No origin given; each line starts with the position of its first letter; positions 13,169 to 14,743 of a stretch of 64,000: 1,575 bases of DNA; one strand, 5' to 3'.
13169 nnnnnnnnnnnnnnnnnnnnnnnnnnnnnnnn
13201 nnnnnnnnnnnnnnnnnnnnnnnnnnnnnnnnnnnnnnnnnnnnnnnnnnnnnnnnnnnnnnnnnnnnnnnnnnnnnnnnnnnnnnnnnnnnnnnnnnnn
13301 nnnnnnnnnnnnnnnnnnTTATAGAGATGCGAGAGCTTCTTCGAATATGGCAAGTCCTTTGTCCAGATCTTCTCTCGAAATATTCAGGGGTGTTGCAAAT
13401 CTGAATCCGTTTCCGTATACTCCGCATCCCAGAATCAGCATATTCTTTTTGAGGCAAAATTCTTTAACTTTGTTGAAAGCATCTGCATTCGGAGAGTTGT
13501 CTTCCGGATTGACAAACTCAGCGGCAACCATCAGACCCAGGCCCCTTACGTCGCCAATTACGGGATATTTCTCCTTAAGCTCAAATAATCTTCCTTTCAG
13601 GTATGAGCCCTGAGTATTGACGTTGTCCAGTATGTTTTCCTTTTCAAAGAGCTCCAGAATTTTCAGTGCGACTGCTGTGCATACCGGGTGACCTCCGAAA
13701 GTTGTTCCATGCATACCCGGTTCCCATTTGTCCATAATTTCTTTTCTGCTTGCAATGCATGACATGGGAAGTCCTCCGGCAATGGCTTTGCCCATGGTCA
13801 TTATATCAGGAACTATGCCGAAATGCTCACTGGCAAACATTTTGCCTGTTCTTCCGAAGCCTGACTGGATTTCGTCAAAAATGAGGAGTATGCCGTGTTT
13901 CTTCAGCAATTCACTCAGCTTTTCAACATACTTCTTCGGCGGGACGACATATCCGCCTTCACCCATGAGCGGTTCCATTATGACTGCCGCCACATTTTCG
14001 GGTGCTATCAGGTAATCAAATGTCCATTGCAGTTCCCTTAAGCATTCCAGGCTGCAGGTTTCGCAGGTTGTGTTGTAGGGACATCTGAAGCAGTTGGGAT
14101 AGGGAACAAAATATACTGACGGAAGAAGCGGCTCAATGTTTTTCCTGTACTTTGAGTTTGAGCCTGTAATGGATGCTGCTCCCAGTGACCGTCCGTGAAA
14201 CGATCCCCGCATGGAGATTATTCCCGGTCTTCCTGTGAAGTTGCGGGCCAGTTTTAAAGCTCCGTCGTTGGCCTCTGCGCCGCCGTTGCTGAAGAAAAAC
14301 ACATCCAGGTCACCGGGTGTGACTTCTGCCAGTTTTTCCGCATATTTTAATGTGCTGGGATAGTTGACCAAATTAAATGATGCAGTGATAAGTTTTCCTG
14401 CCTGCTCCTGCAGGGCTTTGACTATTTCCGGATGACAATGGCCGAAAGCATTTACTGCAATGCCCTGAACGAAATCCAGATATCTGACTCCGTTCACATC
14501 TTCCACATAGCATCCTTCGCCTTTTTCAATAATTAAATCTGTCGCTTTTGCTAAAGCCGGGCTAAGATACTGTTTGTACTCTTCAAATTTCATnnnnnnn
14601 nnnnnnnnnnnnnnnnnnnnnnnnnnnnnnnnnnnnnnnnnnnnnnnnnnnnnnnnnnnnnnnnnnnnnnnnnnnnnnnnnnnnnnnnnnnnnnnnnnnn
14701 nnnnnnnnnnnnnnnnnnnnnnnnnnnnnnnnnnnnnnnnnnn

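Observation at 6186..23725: About 16 kb, 15-gene catabolic block under a near-consensus sigma-54 promoter and a PAS-type enhancer-binding protein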

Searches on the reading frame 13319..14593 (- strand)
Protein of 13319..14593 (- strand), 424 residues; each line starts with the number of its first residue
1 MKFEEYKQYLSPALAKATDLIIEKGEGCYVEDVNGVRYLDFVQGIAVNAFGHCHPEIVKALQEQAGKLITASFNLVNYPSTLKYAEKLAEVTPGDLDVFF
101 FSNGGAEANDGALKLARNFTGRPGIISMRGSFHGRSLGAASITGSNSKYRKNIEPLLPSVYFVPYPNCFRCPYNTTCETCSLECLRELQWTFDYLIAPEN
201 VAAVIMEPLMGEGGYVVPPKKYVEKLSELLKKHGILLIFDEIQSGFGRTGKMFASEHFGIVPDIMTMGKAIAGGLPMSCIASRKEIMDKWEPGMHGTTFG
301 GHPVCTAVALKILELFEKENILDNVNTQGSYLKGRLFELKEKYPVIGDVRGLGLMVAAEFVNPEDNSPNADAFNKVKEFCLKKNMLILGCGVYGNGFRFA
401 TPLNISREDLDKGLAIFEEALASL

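Call 4: search_protein_families(library=pfam, proteins=[window:13319-14593:-])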
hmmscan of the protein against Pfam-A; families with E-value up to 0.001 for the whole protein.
window:13319-14593:- (424 aa): 1 family
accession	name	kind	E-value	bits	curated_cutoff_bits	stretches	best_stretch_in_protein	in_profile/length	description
PF00202.27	Aminotran_3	-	1.2e-123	413.2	30.5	1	18-421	9-403/403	Aminotransferase class-III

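Call 6: search_protein_families(library=ncbifam, proteins=[window:13319-14593:-], max_evalue=0.00001)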
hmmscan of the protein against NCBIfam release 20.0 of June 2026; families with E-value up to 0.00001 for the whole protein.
window:13319-14593:- (424 aa): 69 families (the best 25 are shown)
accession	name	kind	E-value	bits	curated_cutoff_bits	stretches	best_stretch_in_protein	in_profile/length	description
NF005993.0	PRK08117.1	subfamily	5.9e-189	628.2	574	1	3-423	9-429/433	aspartate aminotransferase family protein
NF004426.0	PRK05769.1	equivalog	3.5e-143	477.6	552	1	4-423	22-439/441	acetyl ornithine aminotransferase family protein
NF006228.0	PRK08360.1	equivalog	3.9e-121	404.8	608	1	17-422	22-425/443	aspartate aminotransferase family protein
NF005376.0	PRK06918.1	equivalog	8.6e-116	387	676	1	7-422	25-442/451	4-aminobutyrate--2-oxoglutarate transaminase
TIGR00700.1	GABAtrnsam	equivalog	8.8e-116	386.9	506.65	1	11-422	8-419/420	4-aminobutyrate--2-oxoglutarate transaminase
NF005692.0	PRK07495.1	equivalog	1.7e-110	369.6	724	1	15-422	19-420/425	4-aminobutyrate--2-oxoglutarate transaminase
TIGR00707.1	argD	subfamily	3e-107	358.7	410.05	1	18-421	9-380/381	acetylornithine/succinylornithine family transaminase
NF006368.0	PRK08593.1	equivalog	7.4e-107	357.7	570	1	8-423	16-431/448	aspartate aminotransferase family protein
NF004714.0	PRK06058.1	subfamily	3.2e-104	349.1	639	1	8-423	32-446/447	4-aminobutyrate--2-oxoglutarate transaminase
NF045634.1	LeuMetRace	equivalog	9.6e-104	347.5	800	1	6-422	10-425/432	leucine/methionine racemase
NF007308.0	PRK09792.1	equivalog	1.7e-98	330.2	747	1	20-422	24-420/421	4-aminobutyrate transaminase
NF005985.0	PRK08088.1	equivalog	2.4e-98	329.6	713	1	19-422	24-422/426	4-aminobutyrate--2-oxoglutarate transaminase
NF005272.0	PRK06777.1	equivalog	4.4e-97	325.3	725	1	18-422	22-420/421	4-aminobutyrate--2-oxoglutarate transaminase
NF002874.0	PRK03244.1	equivalog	7.9e-96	321.3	457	1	19-422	26-393/399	acetylornithine transaminase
NF049976.1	AmadipTransam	equivalog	2e-95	320.2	650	1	8-424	4-415/416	2-aminoadipate transaminase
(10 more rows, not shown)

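Call 41: search_solved_structures(query=window:13319-14593:-, max_evalue=1e-60)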
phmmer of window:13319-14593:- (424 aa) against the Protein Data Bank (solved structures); distinct sequences matched with E-value up to 1e-60: 44.
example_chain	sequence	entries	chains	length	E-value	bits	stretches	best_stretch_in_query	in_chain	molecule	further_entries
7jh3_A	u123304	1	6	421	3.7e-92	312.5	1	20-422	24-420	4-aminobutyrate aminotransferase PuuE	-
7vno_A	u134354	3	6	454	5.8e-91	308.5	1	4-421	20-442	454aa long hypothetical 4-aminobutyrate aminotransferase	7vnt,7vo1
6wj8_A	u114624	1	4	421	1.7e-89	303.7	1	17-421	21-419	4-aminobutyrate aminotransferase PuuE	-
5wya_A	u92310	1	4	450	1.3e-88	300.8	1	4-422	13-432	Isoleucine 2-epimerase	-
4ysn_A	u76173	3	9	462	1.4e-88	300.7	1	4-422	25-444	Putative 4-aminobutyrate aminotransferase | Isoleucine 2-epimerase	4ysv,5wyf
5ll2_A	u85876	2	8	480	1.6e-88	300.5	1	4-422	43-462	Isoleucine 2-epimerase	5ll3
9wqz_A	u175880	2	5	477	6.4e-88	298.5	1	5-421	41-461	Alanine/serine racemase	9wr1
1sf2_A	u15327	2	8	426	3.7e-84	286.1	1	16-419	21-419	4-aminobutyrate aminotransferase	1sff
1szu_A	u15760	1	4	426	1.3e-83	284.3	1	16-419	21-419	4-aminobutyrate aminotransferase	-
1szk_A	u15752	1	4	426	1.8e-83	283.8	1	16-419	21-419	4-aminobutyrate aminotransferase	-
1szs_A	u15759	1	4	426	3.4e-83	282.9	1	16-419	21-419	4-aminobutyrate aminotransferase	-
4atp_A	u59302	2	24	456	6.9e-82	278.6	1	11-421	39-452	4-AMINOBUTYRATE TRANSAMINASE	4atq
9wrf_A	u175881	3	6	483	1.5e-79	270.9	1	16-421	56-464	Broad substrate specificity amino-acid racemase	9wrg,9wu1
6wop_A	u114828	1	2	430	7.5e-79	268.6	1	21-424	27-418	4-aminobutyrate transaminase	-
2eo5_A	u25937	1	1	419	9.5e-79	268.3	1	18-420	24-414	419aa long hypothetical aminotransferase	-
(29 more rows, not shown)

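Call 87: find_related_loci(query=window:13319-14593:-, collection=metagenome_contigs, flank=10000)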
Query window:13319-14593:- (424 aa) in metagenome_contigs; peptide patterns used: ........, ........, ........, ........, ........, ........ (x = any residue, [..] = any of these).
600 stretches matched a pattern (row limit reached: there are more); 361 encode a relative of the query (tblastn E <= 1e-3); the best 80 are kept; 80 distinct loci.
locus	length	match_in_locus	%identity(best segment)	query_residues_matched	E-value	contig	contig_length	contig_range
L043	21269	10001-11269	82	1-423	0e+0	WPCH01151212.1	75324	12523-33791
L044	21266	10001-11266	80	1-422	0e+0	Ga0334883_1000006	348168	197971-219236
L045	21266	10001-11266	80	1-422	0e+0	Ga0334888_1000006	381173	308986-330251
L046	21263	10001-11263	79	1-421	0e+0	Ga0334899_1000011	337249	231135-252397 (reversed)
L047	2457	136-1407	72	1-424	0e+0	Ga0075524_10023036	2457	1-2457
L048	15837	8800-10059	70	1-419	0e+0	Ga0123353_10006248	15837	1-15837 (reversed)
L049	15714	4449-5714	66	1-422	0e+0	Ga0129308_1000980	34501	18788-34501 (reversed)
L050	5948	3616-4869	67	1-418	0e+0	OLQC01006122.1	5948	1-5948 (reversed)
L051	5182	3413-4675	64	1-424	0e+0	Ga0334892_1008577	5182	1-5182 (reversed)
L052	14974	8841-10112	62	1-424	3e-180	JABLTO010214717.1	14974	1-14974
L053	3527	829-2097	61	1-424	0e+0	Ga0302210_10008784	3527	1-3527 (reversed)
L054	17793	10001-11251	55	7-424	9e-160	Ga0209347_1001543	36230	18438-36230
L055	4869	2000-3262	54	3-424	6e-150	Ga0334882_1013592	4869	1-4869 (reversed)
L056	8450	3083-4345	49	3-424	4e-147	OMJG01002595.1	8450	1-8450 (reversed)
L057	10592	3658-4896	47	7-421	1e-132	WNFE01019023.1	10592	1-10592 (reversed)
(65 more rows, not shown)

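Call 91: search_protein_families(library=pfam, proteins=[L043:12612-13637:+, L043:13801-14757:+, L043:15109-15636:+, L043:15636-16907:+, L043:16983-18845:+, L043:19229-19828:+, L049:10360-11259:+, L049:11306-12100:+, L049:1809-2624:+, L049:28-1203:-], max_evalue=0.0001)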
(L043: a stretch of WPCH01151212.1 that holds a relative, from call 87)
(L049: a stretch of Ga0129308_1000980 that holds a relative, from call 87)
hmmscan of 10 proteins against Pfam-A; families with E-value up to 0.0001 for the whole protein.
L043:12612-13637:+ (341 aa): 1 family
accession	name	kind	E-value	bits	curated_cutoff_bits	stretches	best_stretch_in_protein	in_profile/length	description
PF03480.18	DctP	-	5.5e-87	292.2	23.4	1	41-324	2-285/286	Bacterial extracellular solute-binding protein, family 7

L043:13801-14757:+ (318 aa): 4 families
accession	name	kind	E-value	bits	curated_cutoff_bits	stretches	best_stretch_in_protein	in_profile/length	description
PF02737.24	3HCDH_N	-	5.6e-50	170.2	22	1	8-187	1-179/180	3-hydroxyacyl-CoA dehydrogenase, NAD binding domain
PF00725.27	3HCDH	-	1.9e-15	57.6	22.1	1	191-289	1-97/97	3-hydroxyacyl-CoA dehydrogenase, C-terminal domain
PF03446.21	NAD_binding_2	-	5.7e-06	26.9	21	1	8-109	1-107/161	NAD binding domain of 6-phosphogluconate dehydrogenase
PF01210.29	NAD_Gly3P_dh_N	-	5.6e-05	23.6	23.1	0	8-113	1-93/158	NAD-dependent glycerol-3-phosphate dehydrogenase N-terminus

L043:15109-15636:+ (175 aa): 1 family
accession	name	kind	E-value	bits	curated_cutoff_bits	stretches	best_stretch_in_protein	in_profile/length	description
PF04290.18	DctQ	-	7.9e-33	113.6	28.3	1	36-164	1-128/132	Tripartite ATP-independent periplasmic transporters, DctQ component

L043:15636-16907:+ (423 aa): 1 family
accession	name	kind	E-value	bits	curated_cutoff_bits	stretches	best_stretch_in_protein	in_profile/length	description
PF06808.19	DctM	-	1e-116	390.6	23.8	1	7-416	1-413/413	Tripartite ATP-independent periplasmic transporter, DctM component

L043:16983-18845:+ (620 aa): 6 families
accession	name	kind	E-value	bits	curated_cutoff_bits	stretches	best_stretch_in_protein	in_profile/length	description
PF13177.12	DNA_pol3_delta2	-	2.5e-45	154.8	27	1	118-275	1-159/161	DNA polymerase III, delta subunit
PF12169.13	DNA_pol3_gamma3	-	5.5e-12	46.1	24.4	1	330-466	1-137/143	DNA polymerase III subunits gamma and tau domain III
PF00004.35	AAA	-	1.4e-11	45.4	21.2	1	140-270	2-125/131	ATPase family associated with various cellular activities (AAA)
PF22608.2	DNAX_ATPase_lid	-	6.6e-10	39.1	27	1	282-327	3-48/49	DNA polymerase III clamp loader subunit, ATPase lid domain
PF13401.12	AAA_22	-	3.1e-05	24.7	27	0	139-252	8-120/130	AAA domain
PF06068.19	TIP49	-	7.2e-05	22.5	23.8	0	220-254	277-310/347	TIP49 P-loop domain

L043:19229-19828:+ (199 aa): 5 families
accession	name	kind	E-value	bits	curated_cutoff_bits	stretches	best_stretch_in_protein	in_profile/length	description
PF13662.12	Toprim_4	-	3.9e-27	94.7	25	1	82-172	2-85/85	Toprim domain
PF21176.3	RecR_HhH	-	1.5e-15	57.1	27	1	9-49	2-42/45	RecR, helix-hairpin-helix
PF21175.2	RecR_C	-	1.7e-13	50.1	22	1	174-197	1-24/24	RecR, C-terminal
PF01751.28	Toprim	-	2.9e-13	50.2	23.1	1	83-165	2-90/96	Toprim domain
PF02132.21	RecR_ZnF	-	1.8e-11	43.9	22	1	56-75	2-21/21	RecR, Cys4-zinc finger domain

L049:10360-11259:+ (299 aa): 1 family
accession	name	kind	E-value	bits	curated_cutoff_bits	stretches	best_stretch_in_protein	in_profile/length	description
PF00892.27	EamA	-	9.7e-38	129.9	28.2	2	6-142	2-133/135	EamA-like transporter family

L049:11306-12100:+ (264 aa): 10 families
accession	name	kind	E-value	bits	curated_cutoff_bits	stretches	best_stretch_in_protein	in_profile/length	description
PF00881.29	Nitroreductase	-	2.4e-23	83.6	23.5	1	86-241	4-167/167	Nitroreductase family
PF00037.32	Fer4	-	4.3e-12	45.8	21.1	1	3-24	2-23/24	4Fe-4S binding domain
PF12837.12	Fer4_6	-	2.6e-11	43.4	25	1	1-24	1-24/24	4Fe-4S binding domain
PF13237.11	Fer4_10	-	7e-10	39.1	25.5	1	2-50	2-53/53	4Fe-4S dicluster domain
PF13187.11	Fer4_9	-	6.9e-09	36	27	1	8-53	1-51/52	4Fe-4S dicluster domain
PF13484.11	Fer4_16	-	3e-08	34.7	30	0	8-27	1-20/66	4Fe-4S double cluster binding domain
PF12797.12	Fer4_2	-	4.4e-08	33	24.5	1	2-21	3-22/22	4Fe-4S binding domain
PF12838.12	Fer4_7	-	1.3e-07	32.4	27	1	8-53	1-52/52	4Fe-4S dicluster domain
PF14697.11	Fer4_21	-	2.9e-07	30.9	35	1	5-53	4-56/59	4Fe-4S dicluster domain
PF14512.11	TM1586_NiRdase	-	3.7e-06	27.2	27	0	190-249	88-140/215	Putative TM nitroreductase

L049:1809-2624:+ (271 aa): 1 family
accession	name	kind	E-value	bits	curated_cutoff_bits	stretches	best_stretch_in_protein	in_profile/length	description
PF01418.23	HTH_6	-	1e-06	29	28.3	1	26-75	19-68/77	Helix-turn-helix domain, rpiR family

L049:28-1203:- (391 aa): 2 families
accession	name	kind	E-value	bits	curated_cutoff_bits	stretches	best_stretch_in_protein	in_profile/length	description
PF13378.12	MR_MLE_C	-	1.2e-54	185.8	29.4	1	156-380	10-218/219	Enolase C-terminal domain-like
PF02746.21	MR_MLE_N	-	4.8e-19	69.1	22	1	15-118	21-117/117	Mandelate racemase / muconate lactonizing enzyme, N-terminal domain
